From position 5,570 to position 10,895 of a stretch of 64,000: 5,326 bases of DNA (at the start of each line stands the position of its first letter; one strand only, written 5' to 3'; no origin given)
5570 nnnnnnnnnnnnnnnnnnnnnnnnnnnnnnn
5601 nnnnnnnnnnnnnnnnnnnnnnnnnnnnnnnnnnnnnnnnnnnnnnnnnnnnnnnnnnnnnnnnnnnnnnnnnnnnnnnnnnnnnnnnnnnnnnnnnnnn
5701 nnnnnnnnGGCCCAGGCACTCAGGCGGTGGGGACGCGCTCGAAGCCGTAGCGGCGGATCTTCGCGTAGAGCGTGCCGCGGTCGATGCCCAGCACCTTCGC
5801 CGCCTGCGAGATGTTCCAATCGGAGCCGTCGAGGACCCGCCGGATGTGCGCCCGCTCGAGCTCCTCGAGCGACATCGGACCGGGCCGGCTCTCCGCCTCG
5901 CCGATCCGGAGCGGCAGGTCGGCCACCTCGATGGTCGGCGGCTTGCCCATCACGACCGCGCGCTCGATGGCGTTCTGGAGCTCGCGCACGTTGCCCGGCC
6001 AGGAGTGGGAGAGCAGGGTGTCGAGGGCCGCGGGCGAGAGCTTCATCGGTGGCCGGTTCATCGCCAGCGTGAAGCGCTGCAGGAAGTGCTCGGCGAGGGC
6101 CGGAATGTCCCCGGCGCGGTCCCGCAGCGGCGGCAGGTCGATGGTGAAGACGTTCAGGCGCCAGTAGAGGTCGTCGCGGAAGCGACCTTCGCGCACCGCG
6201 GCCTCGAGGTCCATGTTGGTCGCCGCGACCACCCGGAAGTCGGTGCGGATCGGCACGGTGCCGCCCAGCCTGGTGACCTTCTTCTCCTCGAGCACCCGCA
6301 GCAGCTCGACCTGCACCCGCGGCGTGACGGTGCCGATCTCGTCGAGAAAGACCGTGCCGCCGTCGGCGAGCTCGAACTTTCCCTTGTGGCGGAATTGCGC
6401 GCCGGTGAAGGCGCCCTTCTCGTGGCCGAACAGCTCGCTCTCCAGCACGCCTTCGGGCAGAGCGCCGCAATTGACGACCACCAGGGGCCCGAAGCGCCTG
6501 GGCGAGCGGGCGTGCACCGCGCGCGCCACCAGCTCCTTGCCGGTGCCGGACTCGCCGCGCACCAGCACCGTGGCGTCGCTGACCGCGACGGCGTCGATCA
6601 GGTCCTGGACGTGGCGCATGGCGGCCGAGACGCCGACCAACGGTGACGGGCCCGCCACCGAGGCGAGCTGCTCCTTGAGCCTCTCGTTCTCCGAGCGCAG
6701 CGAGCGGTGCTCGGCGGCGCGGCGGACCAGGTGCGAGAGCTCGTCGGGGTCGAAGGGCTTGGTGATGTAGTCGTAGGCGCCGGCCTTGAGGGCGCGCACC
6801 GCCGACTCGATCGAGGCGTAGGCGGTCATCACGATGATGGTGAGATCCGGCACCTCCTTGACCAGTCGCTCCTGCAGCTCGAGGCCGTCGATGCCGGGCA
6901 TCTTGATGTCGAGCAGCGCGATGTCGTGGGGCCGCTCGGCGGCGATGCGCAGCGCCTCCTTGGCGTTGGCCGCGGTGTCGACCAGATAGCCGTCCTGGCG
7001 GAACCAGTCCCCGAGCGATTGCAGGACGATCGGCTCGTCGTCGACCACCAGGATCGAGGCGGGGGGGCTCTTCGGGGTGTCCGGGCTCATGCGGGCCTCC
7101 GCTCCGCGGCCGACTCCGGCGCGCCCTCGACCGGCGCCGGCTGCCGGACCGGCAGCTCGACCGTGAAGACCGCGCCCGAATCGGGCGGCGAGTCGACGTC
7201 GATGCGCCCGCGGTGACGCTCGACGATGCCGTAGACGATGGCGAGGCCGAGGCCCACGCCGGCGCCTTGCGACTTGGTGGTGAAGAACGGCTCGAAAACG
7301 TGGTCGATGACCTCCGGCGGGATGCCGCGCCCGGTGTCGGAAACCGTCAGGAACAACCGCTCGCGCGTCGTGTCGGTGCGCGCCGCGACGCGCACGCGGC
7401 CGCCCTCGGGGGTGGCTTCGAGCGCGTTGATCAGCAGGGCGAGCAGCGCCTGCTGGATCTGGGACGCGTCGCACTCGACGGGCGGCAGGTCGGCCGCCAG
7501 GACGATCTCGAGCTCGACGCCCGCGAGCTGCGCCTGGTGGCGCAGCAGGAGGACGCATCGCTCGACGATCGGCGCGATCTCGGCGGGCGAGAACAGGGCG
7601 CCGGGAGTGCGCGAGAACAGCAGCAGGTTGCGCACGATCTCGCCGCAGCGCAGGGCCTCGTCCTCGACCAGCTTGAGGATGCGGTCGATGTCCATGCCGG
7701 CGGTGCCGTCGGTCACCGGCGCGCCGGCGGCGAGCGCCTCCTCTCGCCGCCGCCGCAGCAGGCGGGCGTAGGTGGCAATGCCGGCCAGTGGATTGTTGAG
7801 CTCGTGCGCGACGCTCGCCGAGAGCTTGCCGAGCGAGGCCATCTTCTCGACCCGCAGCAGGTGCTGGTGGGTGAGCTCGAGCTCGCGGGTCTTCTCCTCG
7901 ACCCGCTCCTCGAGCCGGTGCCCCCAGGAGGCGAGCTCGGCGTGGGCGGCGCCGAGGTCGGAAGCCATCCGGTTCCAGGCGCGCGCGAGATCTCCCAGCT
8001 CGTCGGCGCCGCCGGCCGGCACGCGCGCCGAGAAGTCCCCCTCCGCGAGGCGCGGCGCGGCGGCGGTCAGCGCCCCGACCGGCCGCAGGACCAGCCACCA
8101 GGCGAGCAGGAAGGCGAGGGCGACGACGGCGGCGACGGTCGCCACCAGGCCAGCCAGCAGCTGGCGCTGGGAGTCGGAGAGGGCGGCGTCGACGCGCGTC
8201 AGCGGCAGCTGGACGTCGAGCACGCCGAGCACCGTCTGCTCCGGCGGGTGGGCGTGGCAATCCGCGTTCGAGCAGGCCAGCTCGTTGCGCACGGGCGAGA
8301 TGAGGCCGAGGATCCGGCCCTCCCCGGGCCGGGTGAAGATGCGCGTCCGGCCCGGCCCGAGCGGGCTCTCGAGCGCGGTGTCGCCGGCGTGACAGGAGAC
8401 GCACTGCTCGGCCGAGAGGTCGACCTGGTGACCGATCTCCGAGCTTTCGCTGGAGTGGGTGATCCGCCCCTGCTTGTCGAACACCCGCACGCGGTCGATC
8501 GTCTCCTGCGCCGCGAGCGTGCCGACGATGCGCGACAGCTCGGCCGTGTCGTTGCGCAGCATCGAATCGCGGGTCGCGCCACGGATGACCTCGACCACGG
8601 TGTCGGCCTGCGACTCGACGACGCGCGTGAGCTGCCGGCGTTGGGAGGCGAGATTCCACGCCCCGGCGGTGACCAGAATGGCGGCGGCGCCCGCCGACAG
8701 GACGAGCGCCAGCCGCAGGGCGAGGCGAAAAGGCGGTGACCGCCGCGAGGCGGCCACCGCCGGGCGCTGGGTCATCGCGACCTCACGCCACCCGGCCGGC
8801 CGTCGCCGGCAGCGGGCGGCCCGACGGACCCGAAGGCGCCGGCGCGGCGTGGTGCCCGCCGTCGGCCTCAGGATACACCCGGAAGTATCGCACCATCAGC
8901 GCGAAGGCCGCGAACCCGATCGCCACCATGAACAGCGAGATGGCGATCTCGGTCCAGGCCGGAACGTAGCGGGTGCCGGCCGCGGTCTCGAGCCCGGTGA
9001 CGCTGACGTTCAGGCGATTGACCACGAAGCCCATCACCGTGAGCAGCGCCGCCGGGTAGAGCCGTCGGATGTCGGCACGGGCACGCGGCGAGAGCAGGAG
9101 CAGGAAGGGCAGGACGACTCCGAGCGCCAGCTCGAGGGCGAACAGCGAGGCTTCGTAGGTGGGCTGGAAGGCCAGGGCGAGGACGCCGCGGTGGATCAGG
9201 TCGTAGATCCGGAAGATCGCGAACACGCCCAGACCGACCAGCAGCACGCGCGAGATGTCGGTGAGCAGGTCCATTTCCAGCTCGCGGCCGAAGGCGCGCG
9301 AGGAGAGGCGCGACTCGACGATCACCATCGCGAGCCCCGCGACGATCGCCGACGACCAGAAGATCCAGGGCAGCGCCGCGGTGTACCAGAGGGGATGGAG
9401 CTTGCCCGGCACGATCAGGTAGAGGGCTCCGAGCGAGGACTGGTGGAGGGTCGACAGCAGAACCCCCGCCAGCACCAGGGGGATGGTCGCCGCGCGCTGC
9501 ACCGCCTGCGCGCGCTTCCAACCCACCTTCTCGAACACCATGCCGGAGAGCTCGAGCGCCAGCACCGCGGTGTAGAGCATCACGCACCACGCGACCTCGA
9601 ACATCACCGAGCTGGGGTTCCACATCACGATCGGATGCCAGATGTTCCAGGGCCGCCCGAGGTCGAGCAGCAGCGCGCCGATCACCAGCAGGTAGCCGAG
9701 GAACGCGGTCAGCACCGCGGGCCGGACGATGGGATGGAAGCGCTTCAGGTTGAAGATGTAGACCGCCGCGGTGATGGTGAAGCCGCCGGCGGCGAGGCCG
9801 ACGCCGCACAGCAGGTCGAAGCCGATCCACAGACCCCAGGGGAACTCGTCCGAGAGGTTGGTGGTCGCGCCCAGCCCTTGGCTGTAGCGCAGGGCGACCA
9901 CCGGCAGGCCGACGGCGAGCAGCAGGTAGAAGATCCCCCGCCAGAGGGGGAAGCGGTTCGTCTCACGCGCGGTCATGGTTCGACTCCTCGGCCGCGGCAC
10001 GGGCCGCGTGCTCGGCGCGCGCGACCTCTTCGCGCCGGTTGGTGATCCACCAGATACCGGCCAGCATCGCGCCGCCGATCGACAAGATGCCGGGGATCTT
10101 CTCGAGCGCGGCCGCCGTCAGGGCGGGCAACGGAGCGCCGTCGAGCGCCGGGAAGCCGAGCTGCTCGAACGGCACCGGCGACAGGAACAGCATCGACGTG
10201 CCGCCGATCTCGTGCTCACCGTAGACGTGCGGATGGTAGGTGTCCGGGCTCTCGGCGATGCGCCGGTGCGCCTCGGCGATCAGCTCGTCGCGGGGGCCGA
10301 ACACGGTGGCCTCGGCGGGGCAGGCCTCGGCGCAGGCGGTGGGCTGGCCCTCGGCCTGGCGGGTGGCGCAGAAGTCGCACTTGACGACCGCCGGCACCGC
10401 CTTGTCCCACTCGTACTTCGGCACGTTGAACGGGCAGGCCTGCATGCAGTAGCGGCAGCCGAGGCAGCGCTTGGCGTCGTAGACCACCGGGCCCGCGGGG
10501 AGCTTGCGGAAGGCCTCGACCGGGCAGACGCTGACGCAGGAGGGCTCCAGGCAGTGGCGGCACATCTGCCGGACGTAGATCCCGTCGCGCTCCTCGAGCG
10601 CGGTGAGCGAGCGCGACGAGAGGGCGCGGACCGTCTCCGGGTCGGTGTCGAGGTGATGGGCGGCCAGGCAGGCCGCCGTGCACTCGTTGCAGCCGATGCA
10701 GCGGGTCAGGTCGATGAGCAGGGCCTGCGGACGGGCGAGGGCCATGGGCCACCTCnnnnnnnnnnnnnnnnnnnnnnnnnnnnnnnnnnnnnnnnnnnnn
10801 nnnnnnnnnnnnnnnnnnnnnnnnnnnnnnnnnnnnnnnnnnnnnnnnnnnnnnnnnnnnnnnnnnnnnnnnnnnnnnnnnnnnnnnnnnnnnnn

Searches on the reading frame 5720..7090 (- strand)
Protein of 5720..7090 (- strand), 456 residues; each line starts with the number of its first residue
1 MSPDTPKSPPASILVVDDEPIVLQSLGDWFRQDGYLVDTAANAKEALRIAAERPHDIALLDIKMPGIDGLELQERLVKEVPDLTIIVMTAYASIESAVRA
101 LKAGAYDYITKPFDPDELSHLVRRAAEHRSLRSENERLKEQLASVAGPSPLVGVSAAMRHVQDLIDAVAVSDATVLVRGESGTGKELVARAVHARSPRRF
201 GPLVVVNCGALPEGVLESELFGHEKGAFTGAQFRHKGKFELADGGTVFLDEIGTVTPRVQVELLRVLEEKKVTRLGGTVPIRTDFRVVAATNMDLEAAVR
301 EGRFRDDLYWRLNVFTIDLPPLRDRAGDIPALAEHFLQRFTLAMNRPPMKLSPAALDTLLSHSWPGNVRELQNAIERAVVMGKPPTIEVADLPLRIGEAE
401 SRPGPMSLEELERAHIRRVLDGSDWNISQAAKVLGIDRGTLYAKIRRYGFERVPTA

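Call 58: search_protein_families(library=pfam, proteins=[window:5720-7090:-], max_evalue=0.00001)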
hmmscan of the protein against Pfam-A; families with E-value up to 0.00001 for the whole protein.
window:5720-7090:- (456 aa): 8 families
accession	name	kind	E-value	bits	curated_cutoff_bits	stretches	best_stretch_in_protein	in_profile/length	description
PF00158.32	Sigma54_activat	-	5.8e-67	225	20.2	1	152-317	2-167/168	Sigma-54 interaction domain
PF00072.30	Response_reg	-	1.6e-32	112.4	30.2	1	13-122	1-110/111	Response regulator receiver domain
PF25601.1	AAA_lid_14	-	8.2e-26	90.1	27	1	323-402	1-80/87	AAA+ ATPase lid domain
PF14532.12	Sigma54_activ_2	-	1.2e-15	58.4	25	1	152-322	1-138/138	Sigma-54 interaction domain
PF02954.25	HTH_8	-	9.7e-14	51.3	22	1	407-448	1-42/42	Bacterial regulatory protein, Fis family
PF07728.20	AAA_5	-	3.6e-08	33.9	22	1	175-292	2-122/139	AAA domain (dynein-related subfamily)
PF01078.27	Mg_chelatase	-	4.2e-07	30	20.3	0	230-293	93-158/207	Magnesium chelatase, subunit ChlI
PF07726.17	AAA_3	-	1.9e-06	28.2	27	1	175-292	2-111/131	ATPase family associated with various cellular activities (AAA)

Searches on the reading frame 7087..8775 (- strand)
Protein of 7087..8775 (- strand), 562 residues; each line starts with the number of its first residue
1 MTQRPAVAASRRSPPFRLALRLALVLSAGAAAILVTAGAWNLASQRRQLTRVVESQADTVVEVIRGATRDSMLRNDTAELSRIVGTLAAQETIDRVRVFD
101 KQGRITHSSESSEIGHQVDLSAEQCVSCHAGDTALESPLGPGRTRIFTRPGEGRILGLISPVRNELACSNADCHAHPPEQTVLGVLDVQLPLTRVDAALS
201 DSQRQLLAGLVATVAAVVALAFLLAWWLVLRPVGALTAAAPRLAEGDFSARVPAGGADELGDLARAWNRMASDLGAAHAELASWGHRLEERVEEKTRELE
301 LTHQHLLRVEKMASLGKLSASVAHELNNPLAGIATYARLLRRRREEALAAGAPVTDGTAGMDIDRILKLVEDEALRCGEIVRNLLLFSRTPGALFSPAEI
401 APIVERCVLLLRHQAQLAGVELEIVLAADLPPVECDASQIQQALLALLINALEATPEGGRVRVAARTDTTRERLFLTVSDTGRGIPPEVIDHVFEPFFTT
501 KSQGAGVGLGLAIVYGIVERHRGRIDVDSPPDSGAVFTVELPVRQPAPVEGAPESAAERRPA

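Call 58: search_protein_families(library=pfam, proteins=[window:7087-8775:-], max_evalue=0.00001)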
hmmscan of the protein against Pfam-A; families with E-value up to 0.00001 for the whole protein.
window:7087-8775:- (562 aa): 3 families
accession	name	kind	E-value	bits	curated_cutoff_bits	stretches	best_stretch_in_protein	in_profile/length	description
PF02518.31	HATPase_c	-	4.9e-28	98.2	26.4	1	436-544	2-110/111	Histidine kinase-, DNA gyrase B-, and HSP90-like ATPase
PF00512.31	HisKA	-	6.2e-13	49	26.9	1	315-389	2-62/66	His Kinase A (phospho-acceptor) domain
PF00672.30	HAMP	-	1.1e-11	45.3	25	1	227-274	4-51/53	HAMP domain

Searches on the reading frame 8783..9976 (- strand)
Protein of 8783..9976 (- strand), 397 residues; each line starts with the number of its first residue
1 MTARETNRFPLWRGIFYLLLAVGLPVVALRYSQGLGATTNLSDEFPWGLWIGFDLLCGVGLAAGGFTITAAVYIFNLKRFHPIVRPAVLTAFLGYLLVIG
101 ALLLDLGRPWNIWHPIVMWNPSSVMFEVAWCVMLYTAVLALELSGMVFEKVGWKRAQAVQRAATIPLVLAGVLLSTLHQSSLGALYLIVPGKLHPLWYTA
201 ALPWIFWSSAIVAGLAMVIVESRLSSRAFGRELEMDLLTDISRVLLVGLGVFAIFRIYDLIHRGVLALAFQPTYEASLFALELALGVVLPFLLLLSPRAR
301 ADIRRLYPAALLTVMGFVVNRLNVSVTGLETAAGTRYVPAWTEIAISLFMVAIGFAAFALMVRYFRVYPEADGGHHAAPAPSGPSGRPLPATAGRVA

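Call 59: search_protein_families(library=pfam, proteins=[window:8783-9976:-], max_evalue=0.00001)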
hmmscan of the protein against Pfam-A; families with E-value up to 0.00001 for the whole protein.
window:8783-9976:- (397 aa): 1 family
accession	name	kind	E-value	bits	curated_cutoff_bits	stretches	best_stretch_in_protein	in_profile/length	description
PF03916.19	NrfD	-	1.8e-22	80.8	25.8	1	39-329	3-309/313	Polysulphide reductase, NrfD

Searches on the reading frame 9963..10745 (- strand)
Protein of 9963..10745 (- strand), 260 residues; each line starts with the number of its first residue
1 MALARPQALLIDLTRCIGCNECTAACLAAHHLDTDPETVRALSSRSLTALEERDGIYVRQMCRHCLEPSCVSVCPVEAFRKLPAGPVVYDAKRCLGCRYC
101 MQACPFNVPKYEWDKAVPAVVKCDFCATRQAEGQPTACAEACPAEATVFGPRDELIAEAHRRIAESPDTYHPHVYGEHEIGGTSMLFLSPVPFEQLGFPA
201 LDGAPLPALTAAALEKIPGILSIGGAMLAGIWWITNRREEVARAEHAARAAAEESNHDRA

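Call 59: search_protein_families(library=pfam, proteins=[window:9963-10745:-], max_evalue=0.00001)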
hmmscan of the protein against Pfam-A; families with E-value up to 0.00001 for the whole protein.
window:9963-10745:- (260 aa): 7 families
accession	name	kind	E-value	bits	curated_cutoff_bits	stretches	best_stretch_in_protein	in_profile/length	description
PF13247.11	Fer4_11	-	1.1e-21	77.4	26.2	1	56-151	4-99/100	4Fe-4S dicluster domain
PF13237.11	Fer4_10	-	7.9e-12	45.4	25.5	1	87-143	2-53/53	4Fe-4S dicluster domain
PF12838.12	Fer4_7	-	1.1e-11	45.5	27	2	15-78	1-52/52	4Fe-4S dicluster domain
PF13187.11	Fer4_9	-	2.3e-11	44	27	1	15-77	1-50/52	4Fe-4S dicluster domain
PF12837.12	Fer4_6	-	4.4e-11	42.6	25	0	87-109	2-24/24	4Fe-4S binding domain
PF00037.32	Fer4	-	1.1e-10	41.2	21.1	1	87-109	1-23/24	4Fe-4S binding domain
PF12797.12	Fer4_2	-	1.4e-08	34.6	24.5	1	86-106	2-22/22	4Fe-4S binding domain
